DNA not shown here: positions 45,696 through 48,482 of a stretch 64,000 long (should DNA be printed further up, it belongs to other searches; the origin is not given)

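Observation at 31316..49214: Teichoic-acid-type chemistry wired into the flagellar late-gene string, with no export or priming genes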

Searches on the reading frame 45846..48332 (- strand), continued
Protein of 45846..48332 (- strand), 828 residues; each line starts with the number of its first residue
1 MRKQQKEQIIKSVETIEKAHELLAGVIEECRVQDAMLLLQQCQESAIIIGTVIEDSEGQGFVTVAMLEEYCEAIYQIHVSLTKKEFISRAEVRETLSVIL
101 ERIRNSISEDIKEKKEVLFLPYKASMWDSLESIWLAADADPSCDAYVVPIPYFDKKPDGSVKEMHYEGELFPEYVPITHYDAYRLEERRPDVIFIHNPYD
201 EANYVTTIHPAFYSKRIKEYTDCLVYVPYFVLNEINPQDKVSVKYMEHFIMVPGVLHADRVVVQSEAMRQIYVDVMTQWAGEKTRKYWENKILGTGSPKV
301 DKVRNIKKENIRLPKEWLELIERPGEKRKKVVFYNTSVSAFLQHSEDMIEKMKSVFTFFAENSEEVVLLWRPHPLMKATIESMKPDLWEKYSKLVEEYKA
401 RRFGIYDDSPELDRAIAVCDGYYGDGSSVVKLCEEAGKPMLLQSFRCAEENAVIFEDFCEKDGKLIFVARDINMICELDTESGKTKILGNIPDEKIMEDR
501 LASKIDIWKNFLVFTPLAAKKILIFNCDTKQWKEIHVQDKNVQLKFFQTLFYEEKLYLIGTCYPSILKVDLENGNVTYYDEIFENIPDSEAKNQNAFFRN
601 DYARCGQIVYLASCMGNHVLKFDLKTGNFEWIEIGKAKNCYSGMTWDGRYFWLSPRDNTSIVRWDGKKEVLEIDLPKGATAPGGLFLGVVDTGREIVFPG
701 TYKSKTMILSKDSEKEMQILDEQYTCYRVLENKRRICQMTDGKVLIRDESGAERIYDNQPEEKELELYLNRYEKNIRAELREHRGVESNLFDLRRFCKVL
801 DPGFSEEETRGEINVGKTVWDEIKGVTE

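Call 37: find_encoding_contigs(protein=P0001, flank=10000, max_places=2)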
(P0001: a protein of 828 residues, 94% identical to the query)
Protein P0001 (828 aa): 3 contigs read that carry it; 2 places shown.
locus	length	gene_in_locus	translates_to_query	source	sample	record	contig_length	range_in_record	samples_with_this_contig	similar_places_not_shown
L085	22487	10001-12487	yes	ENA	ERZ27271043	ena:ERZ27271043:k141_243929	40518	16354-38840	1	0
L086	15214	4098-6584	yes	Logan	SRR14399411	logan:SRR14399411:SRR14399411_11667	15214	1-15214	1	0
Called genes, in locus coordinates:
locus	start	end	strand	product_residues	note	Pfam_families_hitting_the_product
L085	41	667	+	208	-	-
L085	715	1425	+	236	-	PF01553:Acyltransferase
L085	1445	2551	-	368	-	PF00392:GntR, PF00155:Aminotran_1_2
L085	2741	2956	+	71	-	PF04023:FeoA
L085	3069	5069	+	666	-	PF01926:MMR_HSR1, PF02421:FeoB_N, PF07670:Gate, PF07664:FeoB_C, PF07670:Gate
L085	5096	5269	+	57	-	-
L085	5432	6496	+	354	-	PF04055:Radical_SAM, PF13186:SPASM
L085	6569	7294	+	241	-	-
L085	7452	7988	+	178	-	-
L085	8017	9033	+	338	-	-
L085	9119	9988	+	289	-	PF00248:Aldo_ket_red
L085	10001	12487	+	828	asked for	-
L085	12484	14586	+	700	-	PF00037:Fer4 (weak), PF12838:Fer4_7, PF13183:Fer4_8 (faint), PF13187:Fer4_9, PF14697:Fer4_21 (faint), PF12797:Fer4_2 (weak), PF12837:Fer4_6 (weak), PF04432:FrhB_FdhB_C, +1 more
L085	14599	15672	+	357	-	PF04230:PS_pyruv_trans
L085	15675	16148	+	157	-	-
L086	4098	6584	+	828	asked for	-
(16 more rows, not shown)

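Call 38: find_encoding_contigs(protein=P0003, flank=10000, max_places=2)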
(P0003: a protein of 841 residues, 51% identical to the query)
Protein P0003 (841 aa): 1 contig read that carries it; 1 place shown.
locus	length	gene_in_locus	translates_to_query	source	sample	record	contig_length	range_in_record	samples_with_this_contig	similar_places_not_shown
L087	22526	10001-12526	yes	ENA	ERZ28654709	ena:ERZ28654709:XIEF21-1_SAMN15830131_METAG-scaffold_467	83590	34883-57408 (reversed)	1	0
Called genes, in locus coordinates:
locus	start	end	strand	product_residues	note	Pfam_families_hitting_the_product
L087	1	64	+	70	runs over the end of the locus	PF04023:FeoA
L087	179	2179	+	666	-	PF01926:MMR_HSR1, PF02421:FeoB_N, PF07670:Gate, PF07664:FeoB_C, PF07670:Gate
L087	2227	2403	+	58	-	-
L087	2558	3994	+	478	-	-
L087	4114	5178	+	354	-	PF04055:Radical_SAM, PF13186:SPASM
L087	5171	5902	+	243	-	-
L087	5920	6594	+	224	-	-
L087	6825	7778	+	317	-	PF04754:Transposase_31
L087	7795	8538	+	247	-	PF00149:Metallophos (weak), PF12850:Metallophos_2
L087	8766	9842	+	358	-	PF12784:PDDEXK_2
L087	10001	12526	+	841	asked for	-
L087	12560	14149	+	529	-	-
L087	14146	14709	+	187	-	PF00132:Hexapep, PF14602:Hexapep_2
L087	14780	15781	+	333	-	PF01370:Epimerase, PF04321:RmlD_sub_bind (faint), PF05368:NmrA, PF13460:NAD_binding_10 (weak)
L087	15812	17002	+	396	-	PF00535:Glycos_transf_2, PF10111:Glyco_tranf_2_2, PF13641:Glyco_tranf_2_3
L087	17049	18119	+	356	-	PF04230:PS_pyruv_trans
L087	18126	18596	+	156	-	-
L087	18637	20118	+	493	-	PF13439:Glyco_transf_4, PF00534:Glycos_transf_1, PF13692:Glyco_trans_1_4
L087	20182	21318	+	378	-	PF14393:DUF4422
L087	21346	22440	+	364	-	PF14393:DUF4422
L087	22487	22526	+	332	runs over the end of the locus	PF08795:DUF1796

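Call 48: search_protein_families(library=pfam, alignment_id=A1, max_evalue=0.1)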
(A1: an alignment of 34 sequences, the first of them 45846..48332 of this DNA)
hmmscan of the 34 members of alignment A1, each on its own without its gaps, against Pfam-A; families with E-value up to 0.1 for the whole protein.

A. member 1, window:45846-48332:- (828 aa): 2 families
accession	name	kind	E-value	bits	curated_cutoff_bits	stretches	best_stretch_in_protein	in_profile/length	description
PF04464.20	Glyphos_transf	-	0.0084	15.5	22.1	1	257-382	134-245/367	CDP-Glycerol:Poly(glycerophosphate) glycerophosphotransferase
PF13439.12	Glyco_transf_4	-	0.014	15.9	28.5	1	183-274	66-150/170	Glycosyltransferase Family 4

B. families by the number of members that match (of 34 scanned): 16 families
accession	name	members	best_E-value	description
PF04464.20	Glyphos_transf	16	1.8e-07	CDP-Glycerol:Poly(glycerophosphate) glycerophosphotransferase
PF13964.12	Kelch_6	3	1.1e-06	Kelch motif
PF24681.1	Kelch_KLHDC2_KLHL20_DRC7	2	0.023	KLHDC2/KLHL20/DRC7 Kelch-repeats domain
PF13570.13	Beta-prop_ACSF4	1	0.0039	Beta-alanine-activating enzyme, beta-propeller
PF23731.1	ARM_ECM29_C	1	0.004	ECM29, C-terminal ARM-like repeats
PF01628.27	HrcA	1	0.0068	HrcA protein C terminal domain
PF13439.12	Glyco_transf_4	1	0.014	Glycosyltransferase Family 4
PF23635.1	Beta-prop_AT5G49610-like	1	0.016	F-box protein AT5G49610-like, beta-propeller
PF09903.14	DUF2130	1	0.016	Uncharacterized protein conserved in bacteria (DUF2130)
PF05952.17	ComX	1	0.023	Bacillus competence pheromone ComX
PF02362.26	B3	1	0.036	B3 DNA binding domain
PF21959.2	DUF6923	1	0.043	Repeat of unknown function (DUF6923)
PF17856.7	TIP49_C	1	0.044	TIP49 AAA-lid domain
PF09958.14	DUF2192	1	0.053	Uncharacterized protein conserved in archaea (DUF2192)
PF08844.15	DUF1815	1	0.068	Domain of unknown function (DUF1815)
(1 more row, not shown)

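Call 54: search_protein_families(library=pfam, max_evalue=0.001, proteins=[L008:6834-7790:-, L010:3750-5066:-, L017:18914-20611:+, L027:13450-15192:+, L041:3558-4814:+, L047:18745-20289:+, L047:12430-13776:+, L057:7138-8553:+, L069:4659-5942:+, L078:3402-4679:+])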
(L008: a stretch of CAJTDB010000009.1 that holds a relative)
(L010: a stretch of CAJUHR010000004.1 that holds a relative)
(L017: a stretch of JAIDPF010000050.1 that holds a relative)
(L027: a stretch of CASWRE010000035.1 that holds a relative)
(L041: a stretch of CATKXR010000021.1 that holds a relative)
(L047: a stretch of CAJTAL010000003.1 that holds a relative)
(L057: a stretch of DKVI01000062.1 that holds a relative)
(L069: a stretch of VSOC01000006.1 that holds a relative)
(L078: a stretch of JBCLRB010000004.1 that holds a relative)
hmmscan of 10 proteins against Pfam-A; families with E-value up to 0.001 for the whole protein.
L008:6834-7790:- (318 aa): 2 families
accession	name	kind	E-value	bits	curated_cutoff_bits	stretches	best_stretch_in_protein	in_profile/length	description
PF00892.27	EamA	-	3.2e-46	157.4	28.2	2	30-162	2-134/135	EamA-like transporter family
PF03151.22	TPT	-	1.8e-11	44.4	30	1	46-309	18-289/291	Triose-phosphate Transporter family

L010:3750-5066:- (438 aa): 1 family
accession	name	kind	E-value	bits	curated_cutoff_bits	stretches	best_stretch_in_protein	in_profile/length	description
PF06808.19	DctM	-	6.6e-108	361.6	23.8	1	20-429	1-413/413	Tripartite ATP-independent periplasmic transporter, DctM component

L017:18914-20611:+ (565 aa): 2 families
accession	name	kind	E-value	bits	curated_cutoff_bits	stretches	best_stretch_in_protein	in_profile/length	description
PF00990.26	GGDEF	-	4.5e-31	108.2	23.8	1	405-564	1-161/161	Diguanylate cyclase, GGDEF domain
PF07695.17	7TMR-DISM_7TM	-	5.3e-05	23.7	29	1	191-380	13-198/205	7TM diverse intracellular signalling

L027:13450-15192:+ (580 aa): 2 families
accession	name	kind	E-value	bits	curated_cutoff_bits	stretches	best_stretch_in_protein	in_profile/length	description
PF00909.26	Ammonium_transp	-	2.3e-114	382.7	23.2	1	26-414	2-396/399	Ammonium Transporter Family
PF00543.27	P-II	-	7e-22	78.1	25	1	465-569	2-102/102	Nitrogen regulatory protein P-II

L041:3558-4814:+ (418 aa): 1 family
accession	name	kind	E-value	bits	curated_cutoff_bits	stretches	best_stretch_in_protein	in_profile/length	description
PF00654.25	Voltage_CLC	-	9.3e-64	216.2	24.8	1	63-392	2-345/346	Voltage gated chloride channel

L047:18745-20289:+ (514 aa): 1 family
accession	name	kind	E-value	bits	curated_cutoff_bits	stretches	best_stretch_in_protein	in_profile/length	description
PF01943.22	Polysacc_synt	-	1.7e-07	31.4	28.2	1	11-287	2-265/274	Polysaccharide biosynthesis protein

L047:12430-13776:+ (448 aa): 1 family
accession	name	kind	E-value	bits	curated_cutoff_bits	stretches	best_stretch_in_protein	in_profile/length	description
PF02397.22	Bac_transf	-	9.3e-65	218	27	1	258-438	1-178/179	Bacterial sugar transferase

L057:7138-8553:+ (471 aa): 2 families
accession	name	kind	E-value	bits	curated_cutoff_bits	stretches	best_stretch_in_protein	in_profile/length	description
PF01554.23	MatE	-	4.4e-40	137.5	24.9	2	49-209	1-160/161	MatE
PF01943.22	Polysacc_synt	-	1.2e-06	28.6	28.2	0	47-242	5-189/274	Polysaccharide biosynthesis protein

L069:4659-5942:+ (427 aa): 1 family
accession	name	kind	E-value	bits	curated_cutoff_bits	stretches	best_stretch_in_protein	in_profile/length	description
PF00860.26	Xan_ur_permease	-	5.2e-93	312.3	27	1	27-389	3-385/389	Permease family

L078:3402-4679:+ (425 aa): 1 family
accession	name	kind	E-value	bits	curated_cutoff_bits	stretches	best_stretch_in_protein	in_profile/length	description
PF00999.27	Na_H_Exchanger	-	2e-34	119.5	26.2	1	25-404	4-370/375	Sodium/hydrogen exchanger, transmembrane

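Call 64: search_protein_families(library=pfam, max_evalue=0.001, proteins=[L047:3015-4196:-, L047:5558-7684:-, L047:7798-9216:+, L047:9203-9754:+, L047:11512-12243:+, L047:13780-14877:+, L047:15521-16642:+, L047:17502-18593:+, L066:11650-14430:+, L066:14464-16983:+])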
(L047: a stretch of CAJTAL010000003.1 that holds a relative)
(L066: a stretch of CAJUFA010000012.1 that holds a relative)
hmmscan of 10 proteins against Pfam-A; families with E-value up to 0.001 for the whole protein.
L047:3015-4196:- (393 aa): 2 families
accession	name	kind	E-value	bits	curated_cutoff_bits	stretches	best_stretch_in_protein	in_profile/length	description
PF01339.22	CheB_methylest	-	4.6e-58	196.2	24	1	209-386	1-173/174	CheB methylesterase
PF00072.30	Response_reg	-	2.6e-18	66.6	30.2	1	27-125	1-100/111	Response regulator receiver domain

L047:5558-7684:- (708 aa): 5 families
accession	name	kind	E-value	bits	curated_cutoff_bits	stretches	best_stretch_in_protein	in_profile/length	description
PF01584.24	CheW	-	7.6e-19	68.1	23.5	1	570-702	2-135/138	CheW-like domain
PF02518.31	HATPase_c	-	4.3e-17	63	26.4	1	425-564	4-110/111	Histidine kinase-, DNA gyrase B-, and HSP90-like ATPase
PF01627.28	Hpt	-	3.4e-15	56.5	24.6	1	4-84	2-70/84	Hpt domain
PF02895.20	H-kinase_dim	-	4.7e-13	49.8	23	1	316-376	2-67/68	Signal transducing histidine kinase, homodimeric domain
PF07194.16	P2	-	2.5e-10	40.7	23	1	177-259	2-80/81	P2 response regulator binding domain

L047:7798-9216:+ (472 aa): 0 families

L047:9203-9754:+ (183 aa): 1 family
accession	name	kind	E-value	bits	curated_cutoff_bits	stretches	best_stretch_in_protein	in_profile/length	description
PF01312.24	Bac_export_2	-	4.3e-20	72.7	24.4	1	12-83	262-334/335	FlhB HrpN YscU SpaS Family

L047:11512-12243:+ (243 aa): 1 family
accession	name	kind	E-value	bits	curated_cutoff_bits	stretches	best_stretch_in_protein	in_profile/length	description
PF03009.23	GDPD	-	1.6e-34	120.5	23.6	1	6-162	1-164/244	Glycerophosphoryl diester phosphodiesterase family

L047:13780-14877:+ (365 aa): 7 families
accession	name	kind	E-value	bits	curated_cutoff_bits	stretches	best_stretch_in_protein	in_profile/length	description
PF00534.26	Glycos_transf_1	-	7.3e-30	104.2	26.4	1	184-341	12-171/172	Glycosyl transferases group 1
PF13692.12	Glyco_trans_1_4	-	1.8e-25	90.3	27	1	189-325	3-140/142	Glycosyl transferases group 1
PF13477.12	Glyco_trans_4_2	-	8.1e-14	52.4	23.4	1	3-147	1-139/139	Glycosyl transferase 4-like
PF13579.12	Glyco_trans_4_4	-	4.1e-12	47.2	29.7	1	20-168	9-156/158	Glycosyl transferase 4-like domain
PF13439.12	Glyco_transf_4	-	3.3e-10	40.7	28.5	1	20-175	10-169/170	Glycosyltransferase Family 4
PF13524.12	Glyco_trans_1_2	-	7.4e-06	26.4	25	1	263-350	48-136/144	Glycosyl transferase-like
PF03104.25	DNA_pol_B_exo1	-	0.00073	19.4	23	0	66-92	142-168/242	DNA polymerase family B, exonuclease domain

L047:15521-16642:+ (373 aa): 3 families
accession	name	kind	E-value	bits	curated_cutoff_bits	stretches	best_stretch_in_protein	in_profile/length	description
PF00534.26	Glycos_transf_1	-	1.7e-27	96.5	26.4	1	186-307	2-126/172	Glycosyl transferases group 1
PF13692.12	Glyco_trans_1_4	-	7e-24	85.1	27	1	201-309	3-113/142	Glycosyl transferases group 1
PF13439.12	Glyco_transf_4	-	4.3e-10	40.3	28.5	1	13-177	1-169/170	Glycosyltransferase Family 4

L047:17502-18593:+ (363 aa): 6 families
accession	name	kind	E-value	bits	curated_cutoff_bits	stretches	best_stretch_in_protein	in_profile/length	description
PF00534.26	Glycos_transf_1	-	5.5e-34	117.6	26.4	1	179-335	13-170/172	Glycosyl transferases group 1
PF13692.12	Glyco_trans_1_4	-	2.9e-31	109.1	27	1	183-323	3-142/142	Glycosyl transferases group 1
PF13439.12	Glyco_transf_4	-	6.5e-11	43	28.5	1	14-168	2-166/170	Glycosyltransferase Family 4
PF13477.12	Glyco_trans_4_2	-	3e-07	31.1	23.4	1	15-115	8-106/139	Glycosyl transferase 4-like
PF13579.12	Glyco_trans_4_4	-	4.3e-07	30.9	29.7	1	15-151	2-140/158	Glycosyl transferase 4-like domain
PF03033.26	Glyco_transf_28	-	0.00016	22.2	26.2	1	23-113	18-116/139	Glycosyltransferase family 28 N-terminal domain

L066:11650-14430:+ (926 aa): 1 family
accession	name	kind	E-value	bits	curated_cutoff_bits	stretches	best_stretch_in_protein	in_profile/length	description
PF13476.12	AAA_23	-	0.0008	20.5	27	1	63-230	16-155/201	AAA domain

L066:14464-16983:+ (839 aa): 1 family
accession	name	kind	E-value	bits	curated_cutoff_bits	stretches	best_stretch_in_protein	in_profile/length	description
PF00962.28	A_deaminase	-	1e-11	44.9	27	1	727-801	226-291/330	Adenosine deaminase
